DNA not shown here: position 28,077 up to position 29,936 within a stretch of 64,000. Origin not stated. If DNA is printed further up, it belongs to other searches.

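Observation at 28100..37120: GC-rich genomic island abutting a tRNA-Lys/tRNA-Ala operon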

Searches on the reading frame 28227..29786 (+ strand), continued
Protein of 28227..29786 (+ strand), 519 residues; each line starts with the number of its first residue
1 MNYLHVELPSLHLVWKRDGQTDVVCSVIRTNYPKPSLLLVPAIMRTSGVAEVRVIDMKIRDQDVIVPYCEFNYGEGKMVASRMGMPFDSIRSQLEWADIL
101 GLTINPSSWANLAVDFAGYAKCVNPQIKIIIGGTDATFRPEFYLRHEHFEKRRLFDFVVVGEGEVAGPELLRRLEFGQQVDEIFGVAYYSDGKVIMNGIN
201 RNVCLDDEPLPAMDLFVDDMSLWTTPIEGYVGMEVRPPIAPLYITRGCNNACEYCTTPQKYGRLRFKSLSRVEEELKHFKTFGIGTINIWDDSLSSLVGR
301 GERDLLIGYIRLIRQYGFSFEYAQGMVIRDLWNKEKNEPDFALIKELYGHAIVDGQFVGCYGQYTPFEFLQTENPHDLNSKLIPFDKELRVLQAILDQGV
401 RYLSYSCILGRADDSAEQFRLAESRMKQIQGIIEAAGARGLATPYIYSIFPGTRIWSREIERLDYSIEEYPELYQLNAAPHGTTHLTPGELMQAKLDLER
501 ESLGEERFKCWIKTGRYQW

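Call 60: find_encoding_contigs(protein=P0043, flank=9000, max_places=1)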
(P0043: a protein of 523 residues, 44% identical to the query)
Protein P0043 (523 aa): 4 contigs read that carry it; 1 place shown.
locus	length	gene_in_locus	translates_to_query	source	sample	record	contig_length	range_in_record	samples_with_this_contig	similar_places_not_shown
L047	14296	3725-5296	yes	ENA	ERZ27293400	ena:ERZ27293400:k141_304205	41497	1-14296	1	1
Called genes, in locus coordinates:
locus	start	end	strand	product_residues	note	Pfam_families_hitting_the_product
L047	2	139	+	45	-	?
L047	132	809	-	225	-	PF01988:VIT1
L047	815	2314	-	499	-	PF01564:Spermine_synth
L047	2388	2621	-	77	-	-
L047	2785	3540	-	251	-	PF01978:TrmB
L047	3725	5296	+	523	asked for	PF02310:B12-binding, PF04055:Radical_SAM (faint)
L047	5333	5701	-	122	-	-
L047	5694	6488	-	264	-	PF01381:HTH_3, PF12844:HTH_19 (weak), PF13274:SocA_Panacea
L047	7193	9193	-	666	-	PF01145:Band_7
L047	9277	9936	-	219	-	PF21001:YqiJ_N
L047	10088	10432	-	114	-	-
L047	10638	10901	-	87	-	-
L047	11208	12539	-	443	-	PF23446:LysM1_NFP_LYK (faint), PF23473:LysM3_LYK4_5 (weak), PF01476:LysM, PF01551:Peptidase_M23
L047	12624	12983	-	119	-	-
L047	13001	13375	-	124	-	PF01588:tRNA_bind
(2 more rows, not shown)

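Call 82: search_dna_similar(query=window:28227-29786:+, collection=phages, mode=protein, max_rows=5)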
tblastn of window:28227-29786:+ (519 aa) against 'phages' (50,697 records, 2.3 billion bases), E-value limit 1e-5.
No match.

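Call 89: search_protein_families(library=ncbifam, proteins=[L046:10595-11617:+, L020:10216-11103:+, L022:2064-3212:+, L022:4371-5408:+], max_evalue=0.00001)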
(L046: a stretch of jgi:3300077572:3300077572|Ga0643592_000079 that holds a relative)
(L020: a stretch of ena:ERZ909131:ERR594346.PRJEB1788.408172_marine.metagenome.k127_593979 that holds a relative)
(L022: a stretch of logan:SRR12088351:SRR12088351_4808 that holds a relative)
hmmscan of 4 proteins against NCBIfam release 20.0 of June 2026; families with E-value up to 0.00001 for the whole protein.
L046:10595-11617:+ (340 aa): 6 families
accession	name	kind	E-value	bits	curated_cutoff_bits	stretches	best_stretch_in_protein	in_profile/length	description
TIGR04317.1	W_rSAM_matur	equivalog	1.6e-09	37.4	380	1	24-292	3-258/349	tungsten cofactor oxidoreductase radical SAM maturase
TIGR04055.1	rSAM_NirJ2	equivalog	3e-08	33.6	500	1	31-180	6-139/326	putative heme d1 biosynthesis radical SAM protein NirJ2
TIGR02666.1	moaA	equivalog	3.1e-08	33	284.05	1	26-78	11-65/336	GTP 3',8-cyclase MoaA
NF050035.1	rSAM_WgK_link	exception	3.6e-07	29.5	650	1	28-140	12-122/367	radical SAM/SPASM peptide maturase WgkB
NF045574.1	sacti_mat_StsB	exception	3.4e-06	26.2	625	1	18-125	89-193/466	StsB family radical SAM/SPASM domain sactipeptide maturase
NF047865.1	rSAM_PapB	equivalog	6.8e-06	25.5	340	0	26-52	4-33/330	PapB family radical SAM/SPASM ranthipeptide maturase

L020:10216-11103:+ (295 aa): 27 families (the best 25 are shown)
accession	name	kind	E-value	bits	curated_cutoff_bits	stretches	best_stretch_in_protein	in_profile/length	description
TIGR04317.1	W_rSAM_matur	equivalog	1.3e-19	70.6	380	1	12-261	3-256/349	tungsten cofactor oxidoreductase radical SAM maturase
TIGR02668.1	moaA_archaeal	equivalog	5.3e-18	65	325.25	1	8-262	5-267/303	GTP 3',8-cyclase MoaA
NF001199.0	PRK00164.2-1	equivalog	8.7e-18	64.5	231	1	7-214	6-213/308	GTP 3',8-cyclase MoaA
TIGR04055.1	rSAM_NirJ2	equivalog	8.4e-17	61.7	500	1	19-219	6-202/326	putative heme d1 biosynthesis radical SAM protein NirJ2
TIGR04054.1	rSAM_NirJ1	equivalog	2.6e-16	59.2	650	1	17-183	40-202/387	putative heme d1 biosynthesis radical SAM protein NirJ1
TIGR02666.1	moaA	equivalog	7.6e-15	54.7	284.05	1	8-220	5-222/336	GTP 3',8-cyclase MoaA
TIGR04545.1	rSAM_ahbD_hemeb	equivalog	1e-14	54.8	500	1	17-181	4-165/339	heme b synthase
TIGR04546.1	rSAM_ahbC_deAc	equivalog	4.8e-13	48.7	650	1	18-182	44-204/390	12,18-didecarboxysiroheme deacetylase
NF038283.1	viperin_w_prok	equivalog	5.9e-12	45.3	180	1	19-167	8-166/281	viperin family antiviral radical SAM protein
TIGR03962.1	mycofact_rSAM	equivalog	4.7e-11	42.4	265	1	17-212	16-207/339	mycofactocin radical SAM maturase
TIGR04303.1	GeoRSP_rSAM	equivalog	8.1e-11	42.1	400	1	15-279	7-276/325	GeoRSP system radical SAM/SPASM protein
TIGR04347.1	pseudo_SAM_Halo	equivalog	1e-10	41.5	525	1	18-177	43-198/390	TIGR04347 family pseudo-SAM/SPASM protein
TIGR04251.1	SCM_rSAM_ScmF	equivalog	1.4e-10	41.1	400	1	18-177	9-168/353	SynChlorMet cassette radical SAM/SPASM protein ScmF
TIGR04051.1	rSAM_NirJ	equivalog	1.9e-10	40.3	515.45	1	22-115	11-102/354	heme d1 biosynthesis radical SAM protein NirJ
NF045574.1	sacti_mat_StsB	exception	3.6e-10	39.3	625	1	15-121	98-202/466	StsB family radical SAM/SPASM domain sactipeptide maturase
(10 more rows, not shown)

L022:2064-3212:+ (382 aa): 18 families
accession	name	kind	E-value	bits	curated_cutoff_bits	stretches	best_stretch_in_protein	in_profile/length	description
TIGR04546.1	rSAM_ahbC_deAc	equivalog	7.9e-16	57.8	650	1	48-290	18-246/390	12,18-didecarboxysiroheme deacetylase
TIGR04317.1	W_rSAM_matur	equivalog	1.7e-11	43.9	380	1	73-236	3-163/349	tungsten cofactor oxidoreductase radical SAM maturase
TIGR04347.1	pseudo_SAM_Halo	equivalog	2e-11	43.8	525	1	76-270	40-224/390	TIGR04347 family pseudo-SAM/SPASM protein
TIGR04054.1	rSAM_NirJ1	equivalog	3.5e-11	42.3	650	1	82-261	44-213/387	putative heme d1 biosynthesis radical SAM protein NirJ1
NF045574.1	sacti_mat_StsB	exception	3e-10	39.5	625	1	67-218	89-234/466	StsB family radical SAM/SPASM domain sactipeptide maturase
TIGR04136.1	rSAM_FibroRumin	equivalog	1.9e-09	36.9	400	1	58-218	75-256/458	FibroRumin system radical SAM peptide maturase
NF038283.1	viperin_w_prok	equivalog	1.5e-08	34.2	180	1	82-208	10-137/281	viperin family antiviral radical SAM protein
TIGR04545.1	rSAM_ahbD_hemeb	equivalog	1.1e-07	31.7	500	1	82-218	8-140/339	heme b synthase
TIGR03974.1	rSAM_six_Cys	equivalog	2.1e-07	30.2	425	1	70-193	93-222/451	thioether cross-link-forming SCIFF peptide maturase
NF012164.0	AlbA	equivalog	2.6e-07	29.4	850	1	68-217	107-252/442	subtilosin maturase AlbA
TIGR04068.1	rSAM_ocin_clost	equivalog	4.1e-07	29.3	500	1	42-195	51-210/462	Cys-rich peptide radical SAM maturase CcpM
NF049973.1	radical_Rv1681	equivalog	9.3e-07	28.1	380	1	83-242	81-234/326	Rv1681 family radical SAM protein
TIGR02668.1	moaA_archaeal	equivalog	1.1e-06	27.9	325.25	1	78-218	14-149/303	GTP 3',8-cyclase MoaA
NF047865.1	rSAM_PapB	equivalog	1.7e-06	27.5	340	1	76-195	5-128/330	PapB family radical SAM/SPASM ranthipeptide maturase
TIGR04321.1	spiroSPASM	subfamily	1.8e-06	27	250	1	75-236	232-397/510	spiro-SPASM protein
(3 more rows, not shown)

L022:4371-5408:+ (345 aa): 0 families

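Call 100: search_protein_families(library=padloc, proteins=[window:28227-29786:+], max_evalue=0.001)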
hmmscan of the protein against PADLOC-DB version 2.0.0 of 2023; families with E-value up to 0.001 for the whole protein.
window:28227-29786:+ (519 aa): 1 family
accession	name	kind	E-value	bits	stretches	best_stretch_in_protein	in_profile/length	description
PDLC04689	PDC-M51A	-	0.00076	16.4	0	245-291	190-238/420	-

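Call 101: search_protein_families(library=phrogs, proteins=[window:28227-29786:+], max_evalue=0.001)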
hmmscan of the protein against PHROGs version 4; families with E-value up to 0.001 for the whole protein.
window:28227-29786:+ (519 aa): 0 families

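Call 104: predict_structure(alignment_id=A4)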
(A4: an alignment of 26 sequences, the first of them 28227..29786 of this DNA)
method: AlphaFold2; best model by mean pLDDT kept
length: 519 residues; sequences in the alignment: 26
mean_pLDDT: 92.1   pTM: 0.91
mean pLDDT of the five models: 92.1, 91.9, 91.8, 90.9, 88.9
residues with pLDDT >= 90: 379; 70-90: 133; 50-70: 7; < 50: 0
segments of 3 or more residues with pLDDT < 50: none
pLDDT, mean of each block of 10 residues (from residue 1): 96 93 81 89 97 95 93 94 95 98 92 96 97 95 88 93 95 95 94 92 94 95 79 87 89 86 93 98 94 86 96 97 85 95 96 94 88 84 92 95 90 93 95 94 89 89 92 92 95 94 90 82
secondary structure, 60 per line:
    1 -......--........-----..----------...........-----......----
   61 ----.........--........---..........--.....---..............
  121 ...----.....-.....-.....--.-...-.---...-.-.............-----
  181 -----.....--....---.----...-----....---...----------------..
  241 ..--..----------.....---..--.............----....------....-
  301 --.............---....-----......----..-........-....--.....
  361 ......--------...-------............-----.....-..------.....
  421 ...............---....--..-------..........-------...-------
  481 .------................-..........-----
elements in order: E2-7 E10-17 H35-45 E51-56 E65-73 E76-83 H87-96 E99-103 H107-123 E128-132 H134-138 H140-144 E157-159 H163-175 E186-190 E193-196 H213-216 E239-242 H257-261 H269-281 E286-289 H296-299 H303-315 E319-322 H328-331 H341-348 E350-353 E356-366 H385-396 E402-406 H416-435 E439-442 H454-462 H488-503 H505-514

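Call 107: fold_search(model_id=the predicted structure, library=pdb)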
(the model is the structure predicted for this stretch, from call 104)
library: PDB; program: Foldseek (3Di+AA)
matches with E <= 10: 1694; with E <= 0.001: 64
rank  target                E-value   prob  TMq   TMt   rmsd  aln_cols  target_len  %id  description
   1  6fd2_A                1.7e-17  1.00  0.65  0.74   7.8       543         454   16  Radical SAM 1,2-diol dehydratase AprD4 in complex with its substrate paromamine (released 2018-01-17)
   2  9ccb                  3.1e-17  1.00  0.62  0.75   4.4       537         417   14  X-ray crystal structure of methyl-coenzyme M reductase glutamine methylase (MgmA) from Methanothermobacter marburgensis  (released 2025-01-01)
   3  6fd2_B                2.7e-16  1.00  0.65  0.74   7.8       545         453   16  Radical SAM 1,2-diol dehydratase AprD4 in complex with its substrate paromamine (released 2018-01-17)
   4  5ul4                  3.1e-16  1.00  0.65  0.48   6.8       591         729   16  Structure of Cobalamin-dependent S-adenosylmethionine radical enzyme OxsB with aqua-cobalamin and S-adenosylmethionine b (released 2017-04-19)
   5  5ul2                  4.1e-16  1.00  0.63  0.47   6.9       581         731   17  Structure of Apo, SeMet-labeled Cobalamin-dependent S-adenosylmethionine radical enzyme OxsB (released 2017-04-19)
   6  5ul3                  1.4e-15  1.00  0.64  0.48   6.5       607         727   15  Structure of Cobalamin-dependent S-adenosylmethionine radical enzyme OxsB with aqua-cobalamin bound (released 2017-04-19)
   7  6wte_A                4.4e-15  1.00  0.55  0.51   9.3       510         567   12  Structure of radical S-adenosylmethionine methyltransferase, TsrM, from Kitasatospora setae with cobalamin and [4Fe-4S (released 2020-12-23)
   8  6wte_B                1.4e-14  1.00  0.56  0.55   6.7       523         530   11  Structure of radical S-adenosylmethionine methyltransferase, TsrM, from Kitasatospora setae with cobalamin and [4Fe-4S (released 2020-12-23)
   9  9n1d                  1.5e-14  1.00  0.62  0.52   5.2       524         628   13  Crystal structure of CysS from Corallococcus sp. CA054B with 5'-deoxyadenosine and methionine bound (released 2026-01-28)
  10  6wtf_B                1.6e-14  1.00  0.61  0.59   6.0       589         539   11  Structure of radical S-adenosylmethionine methyltransferase, TsrM, from Kitasatospora setae with tryptophan substrate  (released 2020-12-23)
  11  6wtf_A                2.1e-14  1.00  0.56  0.54   5.7       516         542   11  Structure of radical S-adenosylmethionine methyltransferase, TsrM, from Kitasatospora setae with tryptophan substrate  (released 2020-12-23)
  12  7kdx_A                5.0e-14  1.00  0.56  0.46   6.0       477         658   16  Crystal structure of Streptomyces tokunonesis TokK with hydroxycobalamin, 5'-deoxyadenosine, and methionine (released 2022-01-12)
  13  7mjz                  1.2e-13  1.00  0.54  0.62   6.2       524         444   15  The structure of MiaB with pentasulfide bridge (released 2021-09-15)
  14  7kdy_A                1.4e-13  1.00  0.62  0.50   6.8       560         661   14  Crystal structure of Streptomyces tokunonesis TokK with hydroxycobalamin, 5'-deoxyadenosine, methionine, and (2R)-pant (released 2022-01-12)
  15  7kdx_B                1.5e-13  1.00  0.55  0.44   5.5       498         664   15  Crystal structure of Streptomyces tokunonesis TokK with hydroxycobalamin, 5'-deoxyadenosine, and methionine (released 2022-01-12)
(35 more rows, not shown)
